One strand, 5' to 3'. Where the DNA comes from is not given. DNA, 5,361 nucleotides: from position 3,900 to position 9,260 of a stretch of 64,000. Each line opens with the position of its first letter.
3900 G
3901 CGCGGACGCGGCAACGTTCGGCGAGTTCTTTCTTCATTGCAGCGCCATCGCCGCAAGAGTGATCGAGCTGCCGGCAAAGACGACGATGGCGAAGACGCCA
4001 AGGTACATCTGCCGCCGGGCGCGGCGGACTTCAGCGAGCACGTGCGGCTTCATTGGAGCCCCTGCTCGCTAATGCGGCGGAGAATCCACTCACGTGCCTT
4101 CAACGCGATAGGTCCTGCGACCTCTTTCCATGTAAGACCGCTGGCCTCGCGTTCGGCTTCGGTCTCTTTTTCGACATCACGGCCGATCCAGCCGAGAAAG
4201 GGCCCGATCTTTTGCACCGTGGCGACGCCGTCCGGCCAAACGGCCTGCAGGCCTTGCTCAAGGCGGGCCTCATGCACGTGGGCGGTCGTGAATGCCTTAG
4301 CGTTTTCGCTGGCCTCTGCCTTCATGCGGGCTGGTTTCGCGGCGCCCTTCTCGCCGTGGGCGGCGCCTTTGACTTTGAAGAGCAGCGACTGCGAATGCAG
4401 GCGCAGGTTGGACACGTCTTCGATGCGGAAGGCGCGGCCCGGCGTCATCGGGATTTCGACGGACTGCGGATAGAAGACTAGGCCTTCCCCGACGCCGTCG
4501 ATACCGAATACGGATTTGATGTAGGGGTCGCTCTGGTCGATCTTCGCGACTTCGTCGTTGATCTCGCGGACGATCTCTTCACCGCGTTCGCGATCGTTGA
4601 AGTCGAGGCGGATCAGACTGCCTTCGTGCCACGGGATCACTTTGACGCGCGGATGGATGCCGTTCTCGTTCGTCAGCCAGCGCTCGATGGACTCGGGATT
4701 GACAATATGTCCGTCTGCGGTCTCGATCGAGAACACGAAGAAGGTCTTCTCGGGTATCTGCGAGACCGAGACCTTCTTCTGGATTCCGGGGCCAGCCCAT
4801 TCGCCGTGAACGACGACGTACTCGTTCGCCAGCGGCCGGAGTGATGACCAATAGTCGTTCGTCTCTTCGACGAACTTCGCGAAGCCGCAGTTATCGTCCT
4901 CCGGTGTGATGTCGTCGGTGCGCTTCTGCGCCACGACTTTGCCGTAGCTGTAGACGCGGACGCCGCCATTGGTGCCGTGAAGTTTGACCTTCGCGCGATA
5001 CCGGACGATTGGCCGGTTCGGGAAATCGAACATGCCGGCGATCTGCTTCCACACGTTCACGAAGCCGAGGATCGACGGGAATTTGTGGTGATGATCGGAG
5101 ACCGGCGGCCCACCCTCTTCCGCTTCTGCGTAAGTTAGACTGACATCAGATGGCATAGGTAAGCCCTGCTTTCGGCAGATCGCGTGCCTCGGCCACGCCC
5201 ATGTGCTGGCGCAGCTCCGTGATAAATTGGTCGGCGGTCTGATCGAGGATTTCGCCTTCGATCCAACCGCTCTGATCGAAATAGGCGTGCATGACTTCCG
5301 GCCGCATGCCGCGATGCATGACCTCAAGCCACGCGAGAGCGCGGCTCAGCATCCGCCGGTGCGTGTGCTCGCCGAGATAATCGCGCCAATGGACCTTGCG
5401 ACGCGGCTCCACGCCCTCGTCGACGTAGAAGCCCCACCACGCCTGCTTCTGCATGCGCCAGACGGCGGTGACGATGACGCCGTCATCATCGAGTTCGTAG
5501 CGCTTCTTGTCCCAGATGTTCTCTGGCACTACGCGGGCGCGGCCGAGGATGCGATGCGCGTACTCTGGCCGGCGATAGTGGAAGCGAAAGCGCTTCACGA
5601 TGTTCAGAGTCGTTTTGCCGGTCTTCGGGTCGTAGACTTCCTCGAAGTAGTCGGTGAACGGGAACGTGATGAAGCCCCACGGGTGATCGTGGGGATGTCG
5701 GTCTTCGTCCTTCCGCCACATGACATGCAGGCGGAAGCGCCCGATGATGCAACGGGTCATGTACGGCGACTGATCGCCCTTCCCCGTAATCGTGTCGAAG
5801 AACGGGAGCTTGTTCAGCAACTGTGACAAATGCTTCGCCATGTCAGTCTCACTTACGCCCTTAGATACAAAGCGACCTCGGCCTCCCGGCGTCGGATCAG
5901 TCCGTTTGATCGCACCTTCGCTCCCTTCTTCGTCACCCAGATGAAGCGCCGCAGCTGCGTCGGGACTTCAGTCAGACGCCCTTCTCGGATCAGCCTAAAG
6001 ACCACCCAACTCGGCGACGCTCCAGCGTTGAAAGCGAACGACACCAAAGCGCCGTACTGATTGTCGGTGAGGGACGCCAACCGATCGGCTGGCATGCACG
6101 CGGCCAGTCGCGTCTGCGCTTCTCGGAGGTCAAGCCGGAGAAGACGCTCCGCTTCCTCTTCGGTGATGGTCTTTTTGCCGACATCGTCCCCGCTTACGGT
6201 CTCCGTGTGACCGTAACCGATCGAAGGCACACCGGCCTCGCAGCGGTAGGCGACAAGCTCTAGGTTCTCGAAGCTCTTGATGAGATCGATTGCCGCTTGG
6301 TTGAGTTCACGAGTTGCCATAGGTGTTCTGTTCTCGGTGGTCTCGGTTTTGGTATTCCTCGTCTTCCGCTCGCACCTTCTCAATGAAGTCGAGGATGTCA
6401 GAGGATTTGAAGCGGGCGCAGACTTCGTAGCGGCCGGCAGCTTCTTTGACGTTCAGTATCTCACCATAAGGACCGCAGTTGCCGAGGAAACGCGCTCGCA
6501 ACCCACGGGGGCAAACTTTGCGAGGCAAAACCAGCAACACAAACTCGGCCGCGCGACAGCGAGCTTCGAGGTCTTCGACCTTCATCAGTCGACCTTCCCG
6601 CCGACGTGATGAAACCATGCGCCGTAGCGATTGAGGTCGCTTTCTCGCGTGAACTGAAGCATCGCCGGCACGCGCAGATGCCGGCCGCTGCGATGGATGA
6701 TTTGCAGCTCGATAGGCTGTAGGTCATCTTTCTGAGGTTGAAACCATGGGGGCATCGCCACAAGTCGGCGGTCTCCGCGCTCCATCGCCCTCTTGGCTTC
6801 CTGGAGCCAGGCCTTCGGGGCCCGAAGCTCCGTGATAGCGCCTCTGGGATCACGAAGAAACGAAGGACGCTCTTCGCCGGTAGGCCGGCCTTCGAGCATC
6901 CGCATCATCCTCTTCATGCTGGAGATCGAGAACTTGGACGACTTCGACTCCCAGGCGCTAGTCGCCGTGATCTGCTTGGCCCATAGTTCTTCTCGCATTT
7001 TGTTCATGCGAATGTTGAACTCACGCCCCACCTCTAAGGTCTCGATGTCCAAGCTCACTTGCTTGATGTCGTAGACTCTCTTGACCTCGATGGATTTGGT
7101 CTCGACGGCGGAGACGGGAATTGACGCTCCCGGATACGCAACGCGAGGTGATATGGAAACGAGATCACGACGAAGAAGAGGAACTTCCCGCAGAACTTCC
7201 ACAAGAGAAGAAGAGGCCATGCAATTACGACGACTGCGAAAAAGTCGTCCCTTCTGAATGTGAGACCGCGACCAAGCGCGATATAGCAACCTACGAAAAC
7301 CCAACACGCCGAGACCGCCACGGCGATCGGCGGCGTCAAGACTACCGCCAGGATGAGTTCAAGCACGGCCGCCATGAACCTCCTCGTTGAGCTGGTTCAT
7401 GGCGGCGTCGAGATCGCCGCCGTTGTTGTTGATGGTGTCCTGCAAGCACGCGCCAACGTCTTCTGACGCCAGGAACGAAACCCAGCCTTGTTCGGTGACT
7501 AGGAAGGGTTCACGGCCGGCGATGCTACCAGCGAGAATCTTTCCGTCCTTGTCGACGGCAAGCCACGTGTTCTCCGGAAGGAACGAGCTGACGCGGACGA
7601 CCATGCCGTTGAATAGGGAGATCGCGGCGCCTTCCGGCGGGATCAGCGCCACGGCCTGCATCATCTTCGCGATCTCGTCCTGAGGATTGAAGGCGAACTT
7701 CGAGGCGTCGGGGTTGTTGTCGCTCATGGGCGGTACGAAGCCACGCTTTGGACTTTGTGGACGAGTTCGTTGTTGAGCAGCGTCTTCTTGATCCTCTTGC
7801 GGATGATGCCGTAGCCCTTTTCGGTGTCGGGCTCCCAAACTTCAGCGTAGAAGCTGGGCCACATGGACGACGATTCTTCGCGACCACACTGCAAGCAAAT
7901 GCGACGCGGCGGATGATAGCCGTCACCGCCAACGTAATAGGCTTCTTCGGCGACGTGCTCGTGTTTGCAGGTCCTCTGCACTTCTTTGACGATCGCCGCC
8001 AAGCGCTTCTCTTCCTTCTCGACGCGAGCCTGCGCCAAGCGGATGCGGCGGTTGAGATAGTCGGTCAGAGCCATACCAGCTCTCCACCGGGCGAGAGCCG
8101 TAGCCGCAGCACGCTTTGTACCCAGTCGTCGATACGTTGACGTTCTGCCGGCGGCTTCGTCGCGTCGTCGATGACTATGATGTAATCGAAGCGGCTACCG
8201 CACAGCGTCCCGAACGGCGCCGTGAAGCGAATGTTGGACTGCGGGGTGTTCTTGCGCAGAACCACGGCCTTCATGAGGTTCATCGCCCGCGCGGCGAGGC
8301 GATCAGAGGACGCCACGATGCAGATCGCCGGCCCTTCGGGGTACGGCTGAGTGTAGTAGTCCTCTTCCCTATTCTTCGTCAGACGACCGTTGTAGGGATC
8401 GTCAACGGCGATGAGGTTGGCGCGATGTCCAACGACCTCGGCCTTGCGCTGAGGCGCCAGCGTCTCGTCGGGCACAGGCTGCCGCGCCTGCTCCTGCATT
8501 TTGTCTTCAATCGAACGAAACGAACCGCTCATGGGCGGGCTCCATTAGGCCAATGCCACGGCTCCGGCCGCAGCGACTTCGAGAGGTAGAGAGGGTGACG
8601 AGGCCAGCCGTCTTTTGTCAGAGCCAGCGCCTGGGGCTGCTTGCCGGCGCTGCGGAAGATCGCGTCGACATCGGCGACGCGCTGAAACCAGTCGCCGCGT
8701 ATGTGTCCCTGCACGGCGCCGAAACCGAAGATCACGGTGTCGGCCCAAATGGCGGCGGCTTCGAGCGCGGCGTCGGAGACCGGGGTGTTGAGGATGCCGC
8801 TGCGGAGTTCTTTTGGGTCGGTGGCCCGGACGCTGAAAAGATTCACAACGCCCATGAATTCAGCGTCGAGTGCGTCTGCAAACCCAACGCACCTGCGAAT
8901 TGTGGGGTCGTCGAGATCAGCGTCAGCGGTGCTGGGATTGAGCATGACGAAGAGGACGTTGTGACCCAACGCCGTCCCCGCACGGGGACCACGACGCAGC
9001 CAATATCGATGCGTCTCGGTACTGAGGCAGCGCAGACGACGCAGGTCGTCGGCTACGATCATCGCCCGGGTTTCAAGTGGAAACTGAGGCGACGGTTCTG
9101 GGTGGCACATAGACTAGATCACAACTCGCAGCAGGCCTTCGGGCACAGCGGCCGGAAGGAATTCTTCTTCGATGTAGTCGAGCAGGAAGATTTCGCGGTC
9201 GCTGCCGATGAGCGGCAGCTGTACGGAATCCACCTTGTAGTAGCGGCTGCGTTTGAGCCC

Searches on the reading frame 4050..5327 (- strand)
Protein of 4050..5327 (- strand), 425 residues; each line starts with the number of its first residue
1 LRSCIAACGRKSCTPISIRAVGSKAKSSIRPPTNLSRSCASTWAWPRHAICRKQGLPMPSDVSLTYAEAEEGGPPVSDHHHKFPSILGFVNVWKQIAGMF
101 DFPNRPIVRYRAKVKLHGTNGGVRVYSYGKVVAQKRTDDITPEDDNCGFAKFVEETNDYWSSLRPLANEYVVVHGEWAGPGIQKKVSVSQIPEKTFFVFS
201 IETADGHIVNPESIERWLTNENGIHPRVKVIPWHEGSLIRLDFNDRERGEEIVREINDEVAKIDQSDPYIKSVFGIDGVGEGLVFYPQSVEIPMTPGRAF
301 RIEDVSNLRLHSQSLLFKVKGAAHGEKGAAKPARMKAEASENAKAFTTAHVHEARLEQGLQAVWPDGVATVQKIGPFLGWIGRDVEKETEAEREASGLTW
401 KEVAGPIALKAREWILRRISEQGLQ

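Call 57: search_protein_families(library=pfam, proteins=[window:4050-5327:-], max_evalue=0.001)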
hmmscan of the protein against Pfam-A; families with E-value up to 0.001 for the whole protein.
window:4050-5327:- (425 aa): 1 family
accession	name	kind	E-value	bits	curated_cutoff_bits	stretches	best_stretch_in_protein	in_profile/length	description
PF09414.15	RNA_ligase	-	8.2e-11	42.8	27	1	112-287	5-157/171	RNA ligase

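Call 58: search_protein_families(library=phrogs, proteins=[window:4050-5327:-], max_evalue=0.001)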
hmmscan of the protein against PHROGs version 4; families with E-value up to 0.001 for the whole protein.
window:4050-5327:- (425 aa): 1 family
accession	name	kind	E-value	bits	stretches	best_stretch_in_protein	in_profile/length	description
phrog_548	-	DNA, RNA and nucleotide metabolism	8.1e-39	134.7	1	82-420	5-340/341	RNA ligase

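Call 63: search_solved_structures(query=window:4050-5327:-, max_evalue=0.01, show_alignments=0)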
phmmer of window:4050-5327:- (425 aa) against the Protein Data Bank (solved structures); distinct sequences matched with E-value up to 0.01: 2.
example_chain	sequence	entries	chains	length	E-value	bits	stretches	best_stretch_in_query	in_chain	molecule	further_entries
2hvq_A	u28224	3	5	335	7e-07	31.6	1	111-202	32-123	Hypothetical 37.6 kDa protein in Gp24-hoc intergenic region | T4 RNA ligase 2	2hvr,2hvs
1s68_A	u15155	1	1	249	8.5e-07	31.3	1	111-202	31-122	RNA Ligase 2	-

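Call 68: search_protein_families(library=padloc, proteins=[window:4050-5327:-], max_evalue=0.01)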
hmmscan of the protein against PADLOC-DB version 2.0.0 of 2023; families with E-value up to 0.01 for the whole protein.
window:4050-5327:- (425 aa): 0 families

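Call 69: search_protein_families(library=ncbifam, proteins=[window:4050-5327:-], max_evalue=0.001)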
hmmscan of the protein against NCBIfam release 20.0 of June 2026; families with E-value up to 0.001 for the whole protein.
window:4050-5327:- (425 aa): 1 family
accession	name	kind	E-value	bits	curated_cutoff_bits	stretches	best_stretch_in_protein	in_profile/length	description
TIGR02307.1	RNA_lig_RNL2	equivalog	1.3e-09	38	197.15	1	112-203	29-125/326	RNA ligase, Rnl2 family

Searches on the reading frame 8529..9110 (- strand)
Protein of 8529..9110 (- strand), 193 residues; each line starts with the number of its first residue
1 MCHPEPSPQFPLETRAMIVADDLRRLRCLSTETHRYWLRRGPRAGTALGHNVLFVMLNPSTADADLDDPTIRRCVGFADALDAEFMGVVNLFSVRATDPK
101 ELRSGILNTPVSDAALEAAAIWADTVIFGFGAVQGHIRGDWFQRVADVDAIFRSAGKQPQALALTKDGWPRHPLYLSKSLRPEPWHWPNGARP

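Call 58: search_protein_families(library=phrogs, proteins=[window:8529-9110:-], max_evalue=0.001)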
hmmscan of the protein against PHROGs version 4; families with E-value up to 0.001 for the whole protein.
window:8529-9110:- (193 aa): 1 family
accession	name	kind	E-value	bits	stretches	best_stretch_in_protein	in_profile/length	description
phrog_3230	-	unknown function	5.8e-34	118.3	1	31-186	16-164/167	-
